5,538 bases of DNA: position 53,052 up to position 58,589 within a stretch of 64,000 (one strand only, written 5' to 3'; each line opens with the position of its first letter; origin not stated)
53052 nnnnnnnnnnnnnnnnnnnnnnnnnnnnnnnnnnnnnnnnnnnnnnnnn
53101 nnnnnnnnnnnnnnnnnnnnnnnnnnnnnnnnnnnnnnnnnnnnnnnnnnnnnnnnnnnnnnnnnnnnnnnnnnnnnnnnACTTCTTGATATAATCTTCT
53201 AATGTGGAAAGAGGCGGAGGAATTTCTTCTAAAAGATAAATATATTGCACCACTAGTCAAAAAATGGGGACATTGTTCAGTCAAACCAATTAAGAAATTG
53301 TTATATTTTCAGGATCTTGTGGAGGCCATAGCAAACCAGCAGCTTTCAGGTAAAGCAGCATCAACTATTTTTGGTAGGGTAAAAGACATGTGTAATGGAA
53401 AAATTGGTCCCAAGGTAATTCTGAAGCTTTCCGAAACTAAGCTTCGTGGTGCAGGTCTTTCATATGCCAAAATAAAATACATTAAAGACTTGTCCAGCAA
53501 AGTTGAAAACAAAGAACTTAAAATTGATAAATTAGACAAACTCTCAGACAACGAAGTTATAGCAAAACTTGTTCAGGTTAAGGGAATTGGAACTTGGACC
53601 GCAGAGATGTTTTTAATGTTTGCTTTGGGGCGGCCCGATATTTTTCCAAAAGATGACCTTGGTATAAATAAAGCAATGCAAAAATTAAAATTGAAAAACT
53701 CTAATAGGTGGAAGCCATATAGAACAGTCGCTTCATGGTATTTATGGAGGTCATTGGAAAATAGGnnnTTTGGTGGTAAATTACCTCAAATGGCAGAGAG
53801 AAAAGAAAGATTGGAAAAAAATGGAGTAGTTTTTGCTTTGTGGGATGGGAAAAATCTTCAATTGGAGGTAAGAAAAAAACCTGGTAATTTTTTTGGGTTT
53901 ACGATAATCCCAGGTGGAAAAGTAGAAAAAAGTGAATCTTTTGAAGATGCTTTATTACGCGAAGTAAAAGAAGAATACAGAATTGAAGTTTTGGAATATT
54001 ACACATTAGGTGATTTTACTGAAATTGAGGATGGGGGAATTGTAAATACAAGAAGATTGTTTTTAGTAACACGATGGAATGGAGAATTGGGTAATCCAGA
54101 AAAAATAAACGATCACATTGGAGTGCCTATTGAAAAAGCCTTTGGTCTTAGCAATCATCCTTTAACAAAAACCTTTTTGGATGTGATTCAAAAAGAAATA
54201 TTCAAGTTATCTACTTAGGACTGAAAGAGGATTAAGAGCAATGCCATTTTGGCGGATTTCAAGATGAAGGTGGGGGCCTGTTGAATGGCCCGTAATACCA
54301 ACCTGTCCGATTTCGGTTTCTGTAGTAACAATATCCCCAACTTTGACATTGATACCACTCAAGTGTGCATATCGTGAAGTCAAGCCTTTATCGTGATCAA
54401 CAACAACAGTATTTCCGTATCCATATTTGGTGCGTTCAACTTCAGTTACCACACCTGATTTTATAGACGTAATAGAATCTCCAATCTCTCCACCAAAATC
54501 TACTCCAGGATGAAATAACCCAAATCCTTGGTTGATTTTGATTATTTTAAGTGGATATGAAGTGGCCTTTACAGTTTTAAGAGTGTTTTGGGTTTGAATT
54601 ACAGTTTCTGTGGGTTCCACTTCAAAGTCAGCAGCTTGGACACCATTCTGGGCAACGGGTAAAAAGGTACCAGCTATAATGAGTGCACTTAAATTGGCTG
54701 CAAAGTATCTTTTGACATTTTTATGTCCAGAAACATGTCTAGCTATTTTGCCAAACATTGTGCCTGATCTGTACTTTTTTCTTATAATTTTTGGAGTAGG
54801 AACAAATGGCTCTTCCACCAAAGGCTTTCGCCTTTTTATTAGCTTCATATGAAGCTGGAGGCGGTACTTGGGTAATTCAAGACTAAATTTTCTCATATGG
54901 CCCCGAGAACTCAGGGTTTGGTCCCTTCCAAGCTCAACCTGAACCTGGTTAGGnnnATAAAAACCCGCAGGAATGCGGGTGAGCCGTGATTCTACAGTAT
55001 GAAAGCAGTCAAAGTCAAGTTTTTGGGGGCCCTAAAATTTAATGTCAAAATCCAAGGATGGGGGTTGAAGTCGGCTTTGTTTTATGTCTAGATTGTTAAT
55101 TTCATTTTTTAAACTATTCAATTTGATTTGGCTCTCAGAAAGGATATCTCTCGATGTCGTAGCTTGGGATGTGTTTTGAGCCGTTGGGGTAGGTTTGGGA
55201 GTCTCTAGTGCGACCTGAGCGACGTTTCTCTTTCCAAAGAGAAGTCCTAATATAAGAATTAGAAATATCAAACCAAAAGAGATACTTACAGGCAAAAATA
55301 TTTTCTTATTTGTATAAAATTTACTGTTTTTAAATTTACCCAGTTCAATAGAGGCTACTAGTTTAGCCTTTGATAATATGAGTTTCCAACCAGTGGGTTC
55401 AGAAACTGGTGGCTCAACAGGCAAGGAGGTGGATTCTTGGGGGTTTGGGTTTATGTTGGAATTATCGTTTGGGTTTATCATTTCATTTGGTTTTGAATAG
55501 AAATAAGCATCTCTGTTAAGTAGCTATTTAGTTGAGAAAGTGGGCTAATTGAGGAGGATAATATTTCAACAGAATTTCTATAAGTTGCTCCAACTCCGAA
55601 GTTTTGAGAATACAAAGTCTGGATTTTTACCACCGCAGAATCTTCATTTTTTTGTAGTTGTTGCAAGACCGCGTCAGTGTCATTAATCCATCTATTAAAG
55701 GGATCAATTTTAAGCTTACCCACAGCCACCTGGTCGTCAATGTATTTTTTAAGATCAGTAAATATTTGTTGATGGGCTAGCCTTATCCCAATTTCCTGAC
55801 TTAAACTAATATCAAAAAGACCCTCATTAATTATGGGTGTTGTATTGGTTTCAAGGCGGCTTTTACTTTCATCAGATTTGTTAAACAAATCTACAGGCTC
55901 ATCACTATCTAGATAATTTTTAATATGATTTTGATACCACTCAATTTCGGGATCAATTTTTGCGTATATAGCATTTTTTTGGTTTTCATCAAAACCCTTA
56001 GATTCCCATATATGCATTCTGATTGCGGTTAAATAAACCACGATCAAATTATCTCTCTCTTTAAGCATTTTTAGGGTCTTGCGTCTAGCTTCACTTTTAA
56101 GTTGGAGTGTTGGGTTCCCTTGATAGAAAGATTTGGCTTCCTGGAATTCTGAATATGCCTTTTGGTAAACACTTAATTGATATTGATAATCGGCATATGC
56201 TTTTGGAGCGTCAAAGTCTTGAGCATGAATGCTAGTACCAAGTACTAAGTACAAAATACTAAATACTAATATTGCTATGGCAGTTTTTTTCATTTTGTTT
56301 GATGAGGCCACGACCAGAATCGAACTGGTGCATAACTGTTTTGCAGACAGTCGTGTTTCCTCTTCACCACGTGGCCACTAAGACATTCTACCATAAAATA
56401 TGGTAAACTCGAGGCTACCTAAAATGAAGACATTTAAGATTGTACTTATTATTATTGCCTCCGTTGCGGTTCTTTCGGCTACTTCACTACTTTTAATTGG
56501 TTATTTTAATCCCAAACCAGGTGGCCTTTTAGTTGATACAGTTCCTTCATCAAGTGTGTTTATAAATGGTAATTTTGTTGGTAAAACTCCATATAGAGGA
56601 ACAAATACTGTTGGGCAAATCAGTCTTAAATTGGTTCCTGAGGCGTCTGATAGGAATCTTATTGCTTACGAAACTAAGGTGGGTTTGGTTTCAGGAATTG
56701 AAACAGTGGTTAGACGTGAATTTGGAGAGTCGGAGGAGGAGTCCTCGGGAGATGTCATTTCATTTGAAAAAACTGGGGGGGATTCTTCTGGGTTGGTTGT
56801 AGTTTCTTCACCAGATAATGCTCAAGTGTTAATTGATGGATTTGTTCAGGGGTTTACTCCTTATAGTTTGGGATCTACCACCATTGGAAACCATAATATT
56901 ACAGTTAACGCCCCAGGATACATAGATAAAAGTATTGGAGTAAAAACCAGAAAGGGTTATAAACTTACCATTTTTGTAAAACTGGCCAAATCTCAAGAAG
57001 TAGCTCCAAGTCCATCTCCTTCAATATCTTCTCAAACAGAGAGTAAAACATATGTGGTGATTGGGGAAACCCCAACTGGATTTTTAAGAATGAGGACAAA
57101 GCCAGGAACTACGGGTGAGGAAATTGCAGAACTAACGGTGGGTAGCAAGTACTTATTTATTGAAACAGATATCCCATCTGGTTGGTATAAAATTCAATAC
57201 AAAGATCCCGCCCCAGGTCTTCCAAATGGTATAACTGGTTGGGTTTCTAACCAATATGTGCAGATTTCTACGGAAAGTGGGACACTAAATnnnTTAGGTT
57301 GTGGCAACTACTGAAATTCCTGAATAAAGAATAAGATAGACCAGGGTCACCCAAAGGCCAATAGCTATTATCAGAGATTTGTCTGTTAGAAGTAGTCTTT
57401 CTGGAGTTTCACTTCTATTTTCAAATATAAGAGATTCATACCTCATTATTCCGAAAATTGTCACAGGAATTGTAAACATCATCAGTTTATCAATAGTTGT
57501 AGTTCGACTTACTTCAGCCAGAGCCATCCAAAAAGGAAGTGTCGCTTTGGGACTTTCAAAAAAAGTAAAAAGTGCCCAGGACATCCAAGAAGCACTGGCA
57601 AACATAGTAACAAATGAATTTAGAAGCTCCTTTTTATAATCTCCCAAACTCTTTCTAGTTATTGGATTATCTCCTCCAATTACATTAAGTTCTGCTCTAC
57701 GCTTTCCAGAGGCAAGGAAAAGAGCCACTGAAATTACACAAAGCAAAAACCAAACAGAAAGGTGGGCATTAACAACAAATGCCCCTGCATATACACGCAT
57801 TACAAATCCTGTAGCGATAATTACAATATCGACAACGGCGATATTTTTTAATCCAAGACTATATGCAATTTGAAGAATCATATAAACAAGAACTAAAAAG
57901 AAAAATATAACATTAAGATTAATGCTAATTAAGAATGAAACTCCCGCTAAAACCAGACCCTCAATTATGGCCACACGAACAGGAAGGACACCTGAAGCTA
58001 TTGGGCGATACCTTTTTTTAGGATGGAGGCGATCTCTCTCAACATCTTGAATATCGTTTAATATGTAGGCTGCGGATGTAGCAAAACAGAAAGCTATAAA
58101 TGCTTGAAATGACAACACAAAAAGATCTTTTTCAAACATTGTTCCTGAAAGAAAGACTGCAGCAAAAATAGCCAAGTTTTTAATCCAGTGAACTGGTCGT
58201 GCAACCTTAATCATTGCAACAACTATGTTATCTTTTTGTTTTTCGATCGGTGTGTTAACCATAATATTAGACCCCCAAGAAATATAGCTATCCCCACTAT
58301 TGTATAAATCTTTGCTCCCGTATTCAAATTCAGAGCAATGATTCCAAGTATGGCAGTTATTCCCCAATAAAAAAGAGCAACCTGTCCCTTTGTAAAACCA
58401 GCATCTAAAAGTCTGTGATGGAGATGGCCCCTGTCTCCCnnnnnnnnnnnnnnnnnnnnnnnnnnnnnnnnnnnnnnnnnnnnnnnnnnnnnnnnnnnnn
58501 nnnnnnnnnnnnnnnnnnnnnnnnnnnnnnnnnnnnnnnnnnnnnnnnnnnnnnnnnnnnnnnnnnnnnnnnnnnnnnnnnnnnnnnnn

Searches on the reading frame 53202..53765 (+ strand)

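Call 94: search_protein_families(library=pfam, proteins=[window:53202-53765:+], max_evalue=0.001)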
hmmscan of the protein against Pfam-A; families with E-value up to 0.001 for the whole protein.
window:53202-53765:+ (188 aa): 1 family
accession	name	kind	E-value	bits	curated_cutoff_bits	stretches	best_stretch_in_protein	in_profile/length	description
PF00730.31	HhH-GPD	-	3.6e-13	50.2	26.2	1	40-168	1-92/108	HhH-GPD superfamily base excision DNA repair protein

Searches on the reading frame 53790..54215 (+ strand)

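Call 94: search_protein_families(library=pfam, proteins=[window:53790-54215:+], max_evalue=0.001)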
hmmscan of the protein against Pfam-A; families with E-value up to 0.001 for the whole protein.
window:53790-54215:+ (142 aa): 1 family
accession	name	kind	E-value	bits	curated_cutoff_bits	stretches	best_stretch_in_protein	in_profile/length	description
PF00293.34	NUDIX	-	9.6e-10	39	21.1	1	28-103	21-102/134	NUDIX domain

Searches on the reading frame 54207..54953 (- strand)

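Call 94: search_protein_families(library=pfam, proteins=[window:54207-54953:-], max_evalue=0.001)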
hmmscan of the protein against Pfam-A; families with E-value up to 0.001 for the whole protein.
window:54207-54953:- (248 aa): 1 family
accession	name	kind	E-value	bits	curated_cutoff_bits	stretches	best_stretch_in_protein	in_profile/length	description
PF01551.29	Peptidase_M23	-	4e-29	101.1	28.7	1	147-242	2-96/96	Peptidase family M23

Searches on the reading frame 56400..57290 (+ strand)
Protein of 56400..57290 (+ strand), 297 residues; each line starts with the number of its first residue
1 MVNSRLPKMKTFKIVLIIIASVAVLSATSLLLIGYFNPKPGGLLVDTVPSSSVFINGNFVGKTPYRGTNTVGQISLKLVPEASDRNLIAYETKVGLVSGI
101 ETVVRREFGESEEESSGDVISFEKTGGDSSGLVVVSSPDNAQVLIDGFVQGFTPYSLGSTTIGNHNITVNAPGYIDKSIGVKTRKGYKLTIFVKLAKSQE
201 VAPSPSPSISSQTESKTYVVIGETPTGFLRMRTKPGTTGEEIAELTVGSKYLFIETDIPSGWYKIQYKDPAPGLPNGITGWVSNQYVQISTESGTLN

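Call 104: search_protein_families(library=pfam, proteins=[window:56400-57290:+], max_evalue=0.001)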
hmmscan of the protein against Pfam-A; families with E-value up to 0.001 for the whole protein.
window:56400-57290:+ (297 aa): 2 families
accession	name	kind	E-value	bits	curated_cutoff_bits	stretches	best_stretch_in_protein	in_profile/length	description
PF08308.17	PEGA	-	1.1e-15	57.7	20.8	1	130-198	2-70/71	PEGA domain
PF08239.17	SH3_3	-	2.1e-08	34.7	27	1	228-288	2-54/54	Bacterial SH3 domain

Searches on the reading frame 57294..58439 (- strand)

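Call 104: search_protein_families(library=pfam, proteins=[window:57294-58439:-], max_evalue=0.001)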
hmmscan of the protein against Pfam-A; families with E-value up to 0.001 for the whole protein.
window:57294-58439:- (381 aa): 1 family
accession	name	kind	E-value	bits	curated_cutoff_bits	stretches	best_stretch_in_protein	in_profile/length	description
PF01040.23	UbiA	-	1.3e-24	87.3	34.2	1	94-265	8-177/250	UbiA prenyltransferase family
